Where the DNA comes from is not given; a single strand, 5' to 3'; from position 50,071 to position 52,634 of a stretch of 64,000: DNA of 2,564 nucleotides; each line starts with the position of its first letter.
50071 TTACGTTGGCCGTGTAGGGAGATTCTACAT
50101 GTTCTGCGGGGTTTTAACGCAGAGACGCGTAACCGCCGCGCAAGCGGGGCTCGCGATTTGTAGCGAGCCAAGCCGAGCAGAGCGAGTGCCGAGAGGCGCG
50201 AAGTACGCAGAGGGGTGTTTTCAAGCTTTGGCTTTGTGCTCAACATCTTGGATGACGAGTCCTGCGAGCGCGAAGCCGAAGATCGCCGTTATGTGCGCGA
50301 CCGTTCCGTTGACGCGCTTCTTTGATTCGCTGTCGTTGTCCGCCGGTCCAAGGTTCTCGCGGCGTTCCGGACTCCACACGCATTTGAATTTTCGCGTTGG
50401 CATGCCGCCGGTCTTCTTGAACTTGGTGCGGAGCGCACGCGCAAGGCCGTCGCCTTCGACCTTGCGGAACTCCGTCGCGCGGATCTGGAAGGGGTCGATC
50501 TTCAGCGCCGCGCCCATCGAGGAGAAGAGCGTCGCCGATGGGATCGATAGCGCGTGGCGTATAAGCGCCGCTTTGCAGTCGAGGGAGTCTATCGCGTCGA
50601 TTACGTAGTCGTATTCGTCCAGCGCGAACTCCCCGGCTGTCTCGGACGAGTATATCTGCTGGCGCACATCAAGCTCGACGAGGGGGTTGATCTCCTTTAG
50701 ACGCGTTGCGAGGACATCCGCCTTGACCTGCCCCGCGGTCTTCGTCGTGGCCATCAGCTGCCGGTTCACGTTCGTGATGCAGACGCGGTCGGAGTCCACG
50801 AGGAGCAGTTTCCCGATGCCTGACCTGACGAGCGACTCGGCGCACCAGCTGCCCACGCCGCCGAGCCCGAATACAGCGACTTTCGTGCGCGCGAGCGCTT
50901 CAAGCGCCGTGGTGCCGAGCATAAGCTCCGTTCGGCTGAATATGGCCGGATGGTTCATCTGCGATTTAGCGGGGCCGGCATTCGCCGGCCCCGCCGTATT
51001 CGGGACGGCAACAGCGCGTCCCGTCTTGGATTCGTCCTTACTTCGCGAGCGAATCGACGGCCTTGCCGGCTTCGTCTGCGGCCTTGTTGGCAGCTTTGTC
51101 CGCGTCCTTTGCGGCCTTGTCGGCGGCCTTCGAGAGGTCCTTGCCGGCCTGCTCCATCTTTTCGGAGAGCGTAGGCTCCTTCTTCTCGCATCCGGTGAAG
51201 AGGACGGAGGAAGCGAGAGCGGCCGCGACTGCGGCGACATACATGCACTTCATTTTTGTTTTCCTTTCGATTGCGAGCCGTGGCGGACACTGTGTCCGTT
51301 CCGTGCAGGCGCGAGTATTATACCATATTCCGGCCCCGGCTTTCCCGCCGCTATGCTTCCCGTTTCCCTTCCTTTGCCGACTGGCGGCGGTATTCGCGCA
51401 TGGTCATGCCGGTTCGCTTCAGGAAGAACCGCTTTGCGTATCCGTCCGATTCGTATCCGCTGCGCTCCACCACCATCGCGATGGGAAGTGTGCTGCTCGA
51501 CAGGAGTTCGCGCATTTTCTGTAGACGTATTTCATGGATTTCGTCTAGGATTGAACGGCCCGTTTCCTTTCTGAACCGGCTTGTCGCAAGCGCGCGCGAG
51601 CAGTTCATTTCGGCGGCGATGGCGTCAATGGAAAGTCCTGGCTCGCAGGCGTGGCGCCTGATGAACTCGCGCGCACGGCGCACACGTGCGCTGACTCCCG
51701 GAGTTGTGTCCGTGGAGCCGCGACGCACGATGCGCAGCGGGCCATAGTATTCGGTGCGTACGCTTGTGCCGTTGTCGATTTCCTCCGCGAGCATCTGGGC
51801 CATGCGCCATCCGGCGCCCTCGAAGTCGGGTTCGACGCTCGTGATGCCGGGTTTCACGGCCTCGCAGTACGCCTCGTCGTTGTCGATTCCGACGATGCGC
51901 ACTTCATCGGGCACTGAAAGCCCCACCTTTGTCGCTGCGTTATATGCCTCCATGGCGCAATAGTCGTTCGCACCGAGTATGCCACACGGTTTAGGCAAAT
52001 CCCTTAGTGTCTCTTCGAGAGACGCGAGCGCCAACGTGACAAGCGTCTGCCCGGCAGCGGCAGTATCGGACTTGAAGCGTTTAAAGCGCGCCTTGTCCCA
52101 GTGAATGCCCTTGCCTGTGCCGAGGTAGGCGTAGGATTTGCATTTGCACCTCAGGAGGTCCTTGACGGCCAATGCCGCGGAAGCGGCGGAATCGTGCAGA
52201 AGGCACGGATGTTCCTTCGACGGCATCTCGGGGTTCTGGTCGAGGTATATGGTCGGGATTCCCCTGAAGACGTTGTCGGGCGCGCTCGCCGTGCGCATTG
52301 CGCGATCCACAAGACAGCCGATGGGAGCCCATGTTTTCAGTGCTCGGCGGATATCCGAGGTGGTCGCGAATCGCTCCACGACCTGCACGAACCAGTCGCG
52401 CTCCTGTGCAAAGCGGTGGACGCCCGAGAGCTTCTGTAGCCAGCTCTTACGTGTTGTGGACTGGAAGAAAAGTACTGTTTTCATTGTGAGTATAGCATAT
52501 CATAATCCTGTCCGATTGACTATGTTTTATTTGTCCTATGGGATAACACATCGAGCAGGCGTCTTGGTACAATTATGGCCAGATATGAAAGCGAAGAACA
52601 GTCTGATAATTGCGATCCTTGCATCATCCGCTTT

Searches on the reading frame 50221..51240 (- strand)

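Call 12: search_protein_families(library=pfam, proteins=[window:50221-51240:-], max_evalue=0.01)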
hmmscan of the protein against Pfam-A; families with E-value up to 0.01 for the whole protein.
window:50221-51240:- (339 aa): 2 families
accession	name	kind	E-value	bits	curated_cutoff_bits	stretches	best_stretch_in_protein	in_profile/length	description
PF00899.27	ThiF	-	4.4e-33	114.8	28.1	1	108-331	10-200/238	ThiF family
PF02737.24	3HCDH_N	-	0.0054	17.1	22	0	120-252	1-123/180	3-hydroxyacyl-CoA dehydrogenase, NAD binding domain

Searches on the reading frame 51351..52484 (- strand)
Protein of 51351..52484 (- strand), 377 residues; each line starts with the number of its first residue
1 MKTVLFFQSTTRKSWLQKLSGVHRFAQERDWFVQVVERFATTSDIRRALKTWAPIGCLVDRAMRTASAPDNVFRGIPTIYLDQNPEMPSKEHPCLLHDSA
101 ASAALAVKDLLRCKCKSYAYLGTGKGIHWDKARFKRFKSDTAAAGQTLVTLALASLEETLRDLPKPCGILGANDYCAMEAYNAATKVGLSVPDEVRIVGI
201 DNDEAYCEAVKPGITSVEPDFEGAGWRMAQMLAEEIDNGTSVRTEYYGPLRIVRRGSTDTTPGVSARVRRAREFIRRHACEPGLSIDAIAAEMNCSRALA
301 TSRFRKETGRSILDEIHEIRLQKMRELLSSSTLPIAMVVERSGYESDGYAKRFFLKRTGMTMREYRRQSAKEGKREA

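Call 12: search_protein_families(library=pfam, proteins=[window:51351-52484:-], max_evalue=0.01)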
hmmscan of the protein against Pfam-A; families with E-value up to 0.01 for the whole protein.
window:51351-52484:- (377 aa): 5 families
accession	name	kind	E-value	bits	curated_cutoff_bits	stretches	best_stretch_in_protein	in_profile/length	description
PF13377.12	Peripla_BP_3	-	5.4e-21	75.8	26.5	1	110-258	4-167/167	Periplasmic binding protein-like domain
PF12833.13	HTH_18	-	6.9e-15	55.6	33.6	1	289-368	1-80/80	Helix-turn-helix domain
PF00165.29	HTH_AraC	-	8.8e-10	38.9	26.6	2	275-317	1-42/42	Bacterial regulatory helix-turn-helix proteins, AraC family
PF13407.12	Peripla_BP_4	-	7.4e-05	22.9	35.1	1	144-237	161-255/258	Periplasmic binding protein domain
PF13384.12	HTH_23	-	0.0054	17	24.6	0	266-298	2-32/50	Homeodomain-like domain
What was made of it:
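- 51351..52484 (-): Hybrid Peripla_BP_3 + AraC-HTH regulator, divergent from DUF5107a; candidate binder of the 30-nt motif. Pfam (call 12).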

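Call 42: search_protein_families(library=ncbifam, proteins=[window:51351-52484:-], max_evalue=0.01)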
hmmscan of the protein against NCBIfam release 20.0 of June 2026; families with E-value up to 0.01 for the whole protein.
window:51351-52484:- (377 aa): 26 families (the best 25 are shown)
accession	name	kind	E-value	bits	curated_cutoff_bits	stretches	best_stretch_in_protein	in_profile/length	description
NF007860.0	PRK10572.1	equivalog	2.3e-13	49.6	208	1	251-371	168-287/292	arabinose operon transcriptional regulator AraC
NF047341.1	lactose_RbsR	equivalog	1.5e-09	37.7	382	1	74-259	140-329/331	ribose utilization transcriptional repressor RbsR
NF006902.0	PRK09393.1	equivalog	4.9e-09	35.8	425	1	271-371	225-324/327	transcriptional regulator FtrA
NF007075.0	PRK09526.1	subfamily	9.7e-09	34.6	340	1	153-261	228-334/358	LacI family DNA-binding transcriptional regulator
NF049932.1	TranspRegBtr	equivalog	4.2e-08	32.2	900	1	265-368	163-265/531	bacillibactin transport transcriptional regulator Btr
NF010026.0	PRK13501.1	equivalog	5.2e-08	32.4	363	1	297-370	207-279/290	HTH-type transcriptional activator RhaR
NF010027.0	PRK13502.1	equivalog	7.3e-08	32.2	384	1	280-371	189-280/282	HTH-type transcriptional activator RhaR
NF052440.1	TransRegGNTRPSEAE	equivalog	9.3e-08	31.5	400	1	141-243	217-318/333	HTH-type transcriptional regulator GntR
NF010025.2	PRK13500.1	equivalog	4e-07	29.9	525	1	284-371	193-280/282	HTH-type transcriptional activator RhaR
NF040475.1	chlor_reg_RclR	equivalog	4.9e-07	29.3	400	1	285-368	195-278/284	reactive chlorine-specific transcriptional regulator RclR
NF047455.1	TF_Staph_AryK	equivalog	6.2e-07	28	850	1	266-374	157-264/759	transcriptional regulator AryK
NF047788.1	TransRegPocR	equivalog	5.7e-06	25.8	500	1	265-372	188-294/296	transcriptional regulator PocR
NF007979.0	PRK10703.1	equivalog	5.7e-06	25.6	501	1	156-242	230-315/341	HTH-type transcriptional repressor PurR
NF008269.0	PRK11041.1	equivalog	1.1e-05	24.6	436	1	156-237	236-316/342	DNA-binding transcriptional regulator CytR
NF007432.1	PRK09978.1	equivalog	2.4e-05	23.6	500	1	285-372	160-246/274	DNA-binding transcriptional regulator GadX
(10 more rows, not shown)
